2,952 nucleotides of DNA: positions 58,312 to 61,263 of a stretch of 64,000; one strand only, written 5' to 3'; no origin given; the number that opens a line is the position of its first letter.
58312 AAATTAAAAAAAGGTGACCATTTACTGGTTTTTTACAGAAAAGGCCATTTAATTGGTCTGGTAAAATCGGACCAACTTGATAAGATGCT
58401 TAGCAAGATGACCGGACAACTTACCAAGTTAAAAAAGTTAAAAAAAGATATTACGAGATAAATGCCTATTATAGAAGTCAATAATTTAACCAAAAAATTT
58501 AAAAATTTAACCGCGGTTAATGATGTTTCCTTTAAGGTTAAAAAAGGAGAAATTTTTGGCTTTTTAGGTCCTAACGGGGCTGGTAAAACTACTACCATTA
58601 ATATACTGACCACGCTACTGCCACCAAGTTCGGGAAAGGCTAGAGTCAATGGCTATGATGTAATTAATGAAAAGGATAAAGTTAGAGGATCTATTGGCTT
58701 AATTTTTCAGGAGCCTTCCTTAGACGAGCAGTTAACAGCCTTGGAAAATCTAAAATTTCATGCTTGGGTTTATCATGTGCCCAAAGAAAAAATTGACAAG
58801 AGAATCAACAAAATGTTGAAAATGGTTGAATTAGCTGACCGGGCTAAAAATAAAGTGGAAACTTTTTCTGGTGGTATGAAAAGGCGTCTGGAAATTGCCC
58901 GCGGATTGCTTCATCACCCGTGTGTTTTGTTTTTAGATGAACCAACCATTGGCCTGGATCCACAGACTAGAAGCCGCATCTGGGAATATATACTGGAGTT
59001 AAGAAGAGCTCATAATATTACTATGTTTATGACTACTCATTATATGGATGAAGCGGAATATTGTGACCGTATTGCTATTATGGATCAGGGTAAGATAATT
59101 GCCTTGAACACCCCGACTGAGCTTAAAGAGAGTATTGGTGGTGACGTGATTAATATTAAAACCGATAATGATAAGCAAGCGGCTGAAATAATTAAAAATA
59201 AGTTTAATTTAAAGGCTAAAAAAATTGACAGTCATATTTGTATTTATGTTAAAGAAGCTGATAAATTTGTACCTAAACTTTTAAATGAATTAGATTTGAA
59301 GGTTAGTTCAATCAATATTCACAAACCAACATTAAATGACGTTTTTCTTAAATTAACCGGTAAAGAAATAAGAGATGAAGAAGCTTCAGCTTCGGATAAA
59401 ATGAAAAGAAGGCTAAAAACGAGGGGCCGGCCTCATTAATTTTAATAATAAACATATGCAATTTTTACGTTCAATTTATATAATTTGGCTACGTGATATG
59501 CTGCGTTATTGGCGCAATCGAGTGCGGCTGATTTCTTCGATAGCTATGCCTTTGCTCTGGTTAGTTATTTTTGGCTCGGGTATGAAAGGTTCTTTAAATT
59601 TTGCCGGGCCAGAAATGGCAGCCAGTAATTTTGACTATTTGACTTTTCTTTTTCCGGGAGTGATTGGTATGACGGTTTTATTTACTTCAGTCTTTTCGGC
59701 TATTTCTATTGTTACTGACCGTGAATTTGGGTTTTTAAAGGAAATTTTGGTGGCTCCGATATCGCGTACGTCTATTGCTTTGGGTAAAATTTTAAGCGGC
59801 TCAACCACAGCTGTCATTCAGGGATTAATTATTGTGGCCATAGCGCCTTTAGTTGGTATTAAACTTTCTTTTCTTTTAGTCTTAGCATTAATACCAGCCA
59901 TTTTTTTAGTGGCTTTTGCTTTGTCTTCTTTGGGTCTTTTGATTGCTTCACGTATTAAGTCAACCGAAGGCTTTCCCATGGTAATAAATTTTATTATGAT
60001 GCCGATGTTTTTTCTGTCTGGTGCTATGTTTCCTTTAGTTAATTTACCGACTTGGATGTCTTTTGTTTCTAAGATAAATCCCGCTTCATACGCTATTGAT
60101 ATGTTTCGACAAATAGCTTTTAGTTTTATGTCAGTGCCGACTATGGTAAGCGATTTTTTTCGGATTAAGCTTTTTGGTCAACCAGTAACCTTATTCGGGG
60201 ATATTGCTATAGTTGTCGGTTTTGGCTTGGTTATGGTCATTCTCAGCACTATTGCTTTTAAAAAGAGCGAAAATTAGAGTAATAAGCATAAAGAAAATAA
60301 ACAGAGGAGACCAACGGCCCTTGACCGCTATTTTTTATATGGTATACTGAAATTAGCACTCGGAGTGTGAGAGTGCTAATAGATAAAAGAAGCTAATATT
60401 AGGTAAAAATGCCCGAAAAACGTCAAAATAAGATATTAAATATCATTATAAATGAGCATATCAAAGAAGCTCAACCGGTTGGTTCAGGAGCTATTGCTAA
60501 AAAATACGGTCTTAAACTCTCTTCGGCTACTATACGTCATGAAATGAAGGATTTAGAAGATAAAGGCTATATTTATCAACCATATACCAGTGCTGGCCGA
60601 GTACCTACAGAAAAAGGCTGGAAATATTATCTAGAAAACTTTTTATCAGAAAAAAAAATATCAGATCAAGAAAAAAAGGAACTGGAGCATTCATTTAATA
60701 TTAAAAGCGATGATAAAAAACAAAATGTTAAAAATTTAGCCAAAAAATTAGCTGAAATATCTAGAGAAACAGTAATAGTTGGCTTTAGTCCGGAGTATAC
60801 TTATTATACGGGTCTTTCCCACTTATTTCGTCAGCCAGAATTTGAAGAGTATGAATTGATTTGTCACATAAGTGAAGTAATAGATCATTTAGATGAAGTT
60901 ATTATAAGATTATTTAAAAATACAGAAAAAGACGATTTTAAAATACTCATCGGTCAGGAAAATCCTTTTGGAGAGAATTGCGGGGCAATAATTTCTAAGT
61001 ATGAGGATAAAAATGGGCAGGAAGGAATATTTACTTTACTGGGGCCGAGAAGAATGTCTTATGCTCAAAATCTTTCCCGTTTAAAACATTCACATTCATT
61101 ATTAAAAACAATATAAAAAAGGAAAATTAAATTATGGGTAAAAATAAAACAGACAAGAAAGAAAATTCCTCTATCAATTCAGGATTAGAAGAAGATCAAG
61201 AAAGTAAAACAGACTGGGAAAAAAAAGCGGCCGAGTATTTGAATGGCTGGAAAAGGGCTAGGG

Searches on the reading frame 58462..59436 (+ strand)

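Call 40: search_protein_families(library=pfam, proteins=[window:58462-59436:+], max_evalue=0.001)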
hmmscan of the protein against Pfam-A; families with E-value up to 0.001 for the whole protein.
window:58462-59436:+ (325 aa): 6 families
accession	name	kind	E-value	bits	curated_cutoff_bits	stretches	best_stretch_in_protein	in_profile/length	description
PF00005.33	ABC_tran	-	1.2e-35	123.5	25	1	19-162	1-136/137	ABC transporter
PF13732.12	DrrA1-3_C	-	2.2e-09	38.4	27.4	1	217-298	2-80/81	ATP-binding protein DrrA1-3-like, C-terminal domain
PF13304.12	AAA_21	-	3.4e-07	31.1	27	0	138-193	241-298/304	AAA domain, putative AbiEii toxin, Type IV TA system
PF02463.25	SMC_N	-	7.2e-06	26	40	1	11-209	8-216/220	RecF/RecN/SMC N terminal domain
PF13555.12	AAA_29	-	0.00074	19.7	27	0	22-63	15-55/61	P-loop containing region of AAA domain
PF03215.21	Rad17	-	0.00098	19.5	23.8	0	23-157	39-171/186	Rad17 P-loop domain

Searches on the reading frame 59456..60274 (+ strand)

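Call 40: search_protein_families(library=pfam, proteins=[window:59456-60274:+], max_evalue=0.001)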
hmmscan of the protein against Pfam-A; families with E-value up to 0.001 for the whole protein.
window:59456-60274:+ (273 aa): 3 families
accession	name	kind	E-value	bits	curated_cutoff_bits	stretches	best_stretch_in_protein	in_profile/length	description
PF01061.29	ABC2_membrane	-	2.2e-37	129.1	26.9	1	7-222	3-211/211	ABC-2 type transporter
PF12698.13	ABC2_membrane_3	-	4e-20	72.6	31.6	1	58-265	157-346/347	ABC-2 family transporter protein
PF12679.13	ABC2_membrane_2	-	7.8e-07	29.1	27.2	1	12-271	5-281/283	ABC-2 family transporter protein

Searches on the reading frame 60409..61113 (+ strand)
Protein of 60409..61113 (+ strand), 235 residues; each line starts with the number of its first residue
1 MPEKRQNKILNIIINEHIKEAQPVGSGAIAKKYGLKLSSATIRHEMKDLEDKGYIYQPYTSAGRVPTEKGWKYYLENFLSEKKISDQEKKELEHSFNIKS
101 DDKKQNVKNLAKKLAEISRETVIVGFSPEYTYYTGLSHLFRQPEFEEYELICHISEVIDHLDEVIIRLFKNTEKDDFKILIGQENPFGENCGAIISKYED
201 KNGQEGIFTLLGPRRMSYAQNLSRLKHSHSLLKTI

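Call 40: search_protein_families(library=pfam, proteins=[window:60409-61113:+], max_evalue=0.001)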
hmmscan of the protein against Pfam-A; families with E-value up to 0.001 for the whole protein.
window:60409-61113:+ (235 aa): 3 families
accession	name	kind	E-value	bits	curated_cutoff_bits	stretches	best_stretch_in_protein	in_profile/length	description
PF01628.27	HrcA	-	1.4e-15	58.3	22.2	1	82-220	80-213/215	HrcA protein C terminal domain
PF08461.16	HTH_12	-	6.4e-05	23.3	21.4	1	18-71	7-63/66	Ribonuclease R winged-helix domain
PF01726.22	LexA_DNA_bind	-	9.6e-05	22.5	23.7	1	4-55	6-56/65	LexA DNA binding domain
